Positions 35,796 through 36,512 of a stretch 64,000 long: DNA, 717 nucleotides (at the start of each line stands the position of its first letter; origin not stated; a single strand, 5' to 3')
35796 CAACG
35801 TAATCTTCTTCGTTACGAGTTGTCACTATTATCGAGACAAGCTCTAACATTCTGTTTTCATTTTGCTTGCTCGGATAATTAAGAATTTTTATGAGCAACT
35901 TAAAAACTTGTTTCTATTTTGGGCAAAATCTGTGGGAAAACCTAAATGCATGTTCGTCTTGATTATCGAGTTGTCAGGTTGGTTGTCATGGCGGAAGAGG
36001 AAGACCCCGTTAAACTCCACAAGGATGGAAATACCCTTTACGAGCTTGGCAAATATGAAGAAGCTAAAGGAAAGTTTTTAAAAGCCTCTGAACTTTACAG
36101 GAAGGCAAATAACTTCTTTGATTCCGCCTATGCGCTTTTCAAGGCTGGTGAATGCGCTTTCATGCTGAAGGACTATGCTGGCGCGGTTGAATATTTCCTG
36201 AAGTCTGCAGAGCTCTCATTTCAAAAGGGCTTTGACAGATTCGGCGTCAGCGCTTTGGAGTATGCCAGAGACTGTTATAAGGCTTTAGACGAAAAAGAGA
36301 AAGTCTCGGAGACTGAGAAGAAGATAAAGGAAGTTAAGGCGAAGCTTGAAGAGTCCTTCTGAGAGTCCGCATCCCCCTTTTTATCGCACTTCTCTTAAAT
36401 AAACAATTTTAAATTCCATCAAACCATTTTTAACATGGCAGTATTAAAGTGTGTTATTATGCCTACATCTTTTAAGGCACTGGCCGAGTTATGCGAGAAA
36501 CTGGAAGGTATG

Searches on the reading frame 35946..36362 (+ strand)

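Call 4: search_protein_families(library=pfam, proteins=[window:35946-36362:+], max_evalue=0.1)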
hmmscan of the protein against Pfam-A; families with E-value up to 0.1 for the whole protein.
window:35946-36362:+ (138 aa): 12 families
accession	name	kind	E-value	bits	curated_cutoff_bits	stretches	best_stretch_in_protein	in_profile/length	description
PF07719.23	TPR_2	-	4.1e-07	30.1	27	2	61-90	1-30/34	Tetratricopeptide repeat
PF13432.12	TPR_16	-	2.5e-06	28.3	32.7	1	28-88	4-58/65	Tetratricopeptide repeat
PF13424.12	TPR_12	-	2.8e-06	27.9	30.1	1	28-90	10-74/77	Tetratricopeptide repeat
PF25170.1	TPR_WDR35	-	1.6e-05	25.2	27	1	40-69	16-45/68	WD repeat-containing protein 35, TPR repeats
PF14938.12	SNAP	-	0.00042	20.3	25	1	36-131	30-124/282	Soluble NSF attachment protein, SNAP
PF13174.12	TPR_6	-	0.00051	21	26.3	1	62-85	1-24/33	Tetratricopeptide repeat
PF13374.12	TPR_10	-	0.0014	19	27.5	0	28-55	9-36/42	Tetratricopeptide repeat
PF00515.34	TPR_1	-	0.0019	18.4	27.8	1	61-90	1-30/34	Tetratricopeptide repeat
PF05168.19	HEPN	-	0.0022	18.6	22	1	48-130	2-80/117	HEPN domain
PF12895.13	ANAPC3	-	0.0038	17.9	27.2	1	20-85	22-80/82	Anaphase-promoting complex, cyclosome, subunit 3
PF13414.12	TPR_11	-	0.016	15.4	26.8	1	28-50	1-23/42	TPR repeat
PF13181.12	TPR_8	-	0.057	14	25.7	0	62-92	2-32/34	Tetratricopeptide repeat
